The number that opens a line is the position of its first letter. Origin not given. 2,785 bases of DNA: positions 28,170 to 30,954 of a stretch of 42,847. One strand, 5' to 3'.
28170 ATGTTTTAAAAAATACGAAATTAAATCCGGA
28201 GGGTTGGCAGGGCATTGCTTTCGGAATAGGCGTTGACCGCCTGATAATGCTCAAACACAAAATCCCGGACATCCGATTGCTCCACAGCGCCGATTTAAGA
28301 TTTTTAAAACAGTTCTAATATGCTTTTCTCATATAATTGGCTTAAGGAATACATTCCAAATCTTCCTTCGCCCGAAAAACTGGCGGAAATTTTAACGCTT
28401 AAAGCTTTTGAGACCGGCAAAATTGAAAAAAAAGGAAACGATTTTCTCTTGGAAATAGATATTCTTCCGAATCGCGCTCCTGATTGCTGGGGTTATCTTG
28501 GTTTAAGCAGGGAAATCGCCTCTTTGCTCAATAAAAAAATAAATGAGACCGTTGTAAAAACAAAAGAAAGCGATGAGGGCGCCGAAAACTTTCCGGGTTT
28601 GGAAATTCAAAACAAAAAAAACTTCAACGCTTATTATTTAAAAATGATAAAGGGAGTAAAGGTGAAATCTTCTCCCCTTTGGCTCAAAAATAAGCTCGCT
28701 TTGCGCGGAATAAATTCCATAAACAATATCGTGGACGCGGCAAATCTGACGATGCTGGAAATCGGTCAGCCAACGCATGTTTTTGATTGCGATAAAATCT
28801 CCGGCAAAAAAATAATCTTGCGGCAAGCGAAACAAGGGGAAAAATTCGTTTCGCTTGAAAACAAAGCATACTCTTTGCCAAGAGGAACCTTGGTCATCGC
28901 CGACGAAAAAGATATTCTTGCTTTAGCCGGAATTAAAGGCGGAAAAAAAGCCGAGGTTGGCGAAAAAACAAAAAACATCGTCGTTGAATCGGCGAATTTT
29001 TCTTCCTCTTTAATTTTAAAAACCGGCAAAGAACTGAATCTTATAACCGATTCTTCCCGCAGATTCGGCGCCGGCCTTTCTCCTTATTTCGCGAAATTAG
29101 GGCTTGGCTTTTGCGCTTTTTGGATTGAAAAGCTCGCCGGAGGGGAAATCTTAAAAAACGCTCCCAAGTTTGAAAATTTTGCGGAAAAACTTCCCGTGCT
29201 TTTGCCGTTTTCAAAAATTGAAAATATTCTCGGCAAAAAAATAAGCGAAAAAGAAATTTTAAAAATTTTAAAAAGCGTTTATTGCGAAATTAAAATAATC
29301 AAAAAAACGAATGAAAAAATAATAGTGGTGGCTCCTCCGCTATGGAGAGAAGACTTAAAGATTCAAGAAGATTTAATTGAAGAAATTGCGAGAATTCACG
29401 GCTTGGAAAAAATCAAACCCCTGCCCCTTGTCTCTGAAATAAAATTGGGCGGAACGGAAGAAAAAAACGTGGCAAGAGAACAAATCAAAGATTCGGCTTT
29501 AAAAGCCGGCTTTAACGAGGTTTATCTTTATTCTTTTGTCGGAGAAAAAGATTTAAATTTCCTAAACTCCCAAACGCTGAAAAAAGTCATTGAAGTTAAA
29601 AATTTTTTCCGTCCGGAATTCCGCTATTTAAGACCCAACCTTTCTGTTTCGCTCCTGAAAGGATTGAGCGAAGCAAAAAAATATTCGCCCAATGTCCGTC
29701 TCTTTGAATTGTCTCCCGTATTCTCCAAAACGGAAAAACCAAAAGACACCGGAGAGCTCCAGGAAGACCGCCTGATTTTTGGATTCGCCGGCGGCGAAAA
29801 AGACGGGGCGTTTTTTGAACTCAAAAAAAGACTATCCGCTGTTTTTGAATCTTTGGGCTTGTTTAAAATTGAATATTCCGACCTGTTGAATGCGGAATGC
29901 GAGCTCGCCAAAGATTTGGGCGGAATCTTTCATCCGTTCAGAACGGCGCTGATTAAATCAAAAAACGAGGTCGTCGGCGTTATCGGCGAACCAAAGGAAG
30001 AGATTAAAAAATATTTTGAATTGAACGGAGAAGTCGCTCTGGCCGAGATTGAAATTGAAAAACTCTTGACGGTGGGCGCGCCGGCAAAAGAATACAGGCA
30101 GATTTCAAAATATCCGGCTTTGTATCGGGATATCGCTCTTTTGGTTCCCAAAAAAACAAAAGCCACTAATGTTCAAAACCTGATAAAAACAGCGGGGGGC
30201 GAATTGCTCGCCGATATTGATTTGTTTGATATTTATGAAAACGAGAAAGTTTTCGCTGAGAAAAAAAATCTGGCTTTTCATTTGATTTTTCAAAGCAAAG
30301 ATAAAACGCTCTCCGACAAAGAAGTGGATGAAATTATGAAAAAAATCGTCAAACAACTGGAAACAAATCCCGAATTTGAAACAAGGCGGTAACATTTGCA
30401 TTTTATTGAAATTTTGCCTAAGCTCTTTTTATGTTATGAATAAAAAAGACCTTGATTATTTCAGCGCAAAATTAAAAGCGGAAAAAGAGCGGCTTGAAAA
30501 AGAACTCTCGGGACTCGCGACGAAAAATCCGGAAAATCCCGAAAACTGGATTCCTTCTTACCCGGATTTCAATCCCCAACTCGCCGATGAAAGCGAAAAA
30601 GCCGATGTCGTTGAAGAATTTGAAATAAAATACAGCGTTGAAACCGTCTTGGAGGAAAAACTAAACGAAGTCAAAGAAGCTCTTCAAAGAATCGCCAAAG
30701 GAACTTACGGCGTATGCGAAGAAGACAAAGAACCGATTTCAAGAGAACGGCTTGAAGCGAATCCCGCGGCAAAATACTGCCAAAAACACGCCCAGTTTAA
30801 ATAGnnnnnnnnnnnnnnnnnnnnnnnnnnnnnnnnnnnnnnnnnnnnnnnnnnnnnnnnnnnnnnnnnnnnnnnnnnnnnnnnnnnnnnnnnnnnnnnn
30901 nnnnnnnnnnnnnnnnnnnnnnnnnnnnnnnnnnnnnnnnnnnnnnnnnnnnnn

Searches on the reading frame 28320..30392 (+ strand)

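Call 11: search_protein_families(library=pfam, proteins=[window:28320-30392:+], max_evalue=0.01)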
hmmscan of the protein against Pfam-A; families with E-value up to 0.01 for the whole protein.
window:28320-30392:+ (690 aa): 4 families
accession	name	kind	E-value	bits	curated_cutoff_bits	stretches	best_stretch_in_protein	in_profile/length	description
PF03483.22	B3_4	-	3e-52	177.2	29.3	1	103-274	3-174/174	B3/4 domain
PF03147.19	FDX-ACB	-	6.7e-29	100.6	31.1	1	596-688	1-93/94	Ferredoxin-fold anticodon binding domain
PF17759.6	tRNA_synthFbeta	-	1.1e-28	100.7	22.4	1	373-578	9-213/214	Phenylalanyl tRNA synthetase beta chain CLM domain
PF03484.21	B5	-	9.4e-18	64.6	28.6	1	295-361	3-66/67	tRNA synthetase B5 domain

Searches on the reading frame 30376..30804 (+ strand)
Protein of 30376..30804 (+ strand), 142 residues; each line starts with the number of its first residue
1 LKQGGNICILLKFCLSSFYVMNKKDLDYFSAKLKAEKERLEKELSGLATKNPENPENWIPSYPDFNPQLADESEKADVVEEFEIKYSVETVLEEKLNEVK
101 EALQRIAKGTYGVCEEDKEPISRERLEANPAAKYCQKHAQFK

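Call 11: search_protein_families(library=pfam, proteins=[window:30376-30804:+], max_evalue=0.01)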
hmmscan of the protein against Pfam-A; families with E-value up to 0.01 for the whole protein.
window:30376-30804:+ (142 aa): 1 family
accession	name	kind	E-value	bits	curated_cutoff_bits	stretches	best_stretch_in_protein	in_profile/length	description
PF01258.23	zf-dskA_traR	-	5.5e-06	26.7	24.9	1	109-135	1-27/36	Prokaryotic dksA/traR C4-type zinc finger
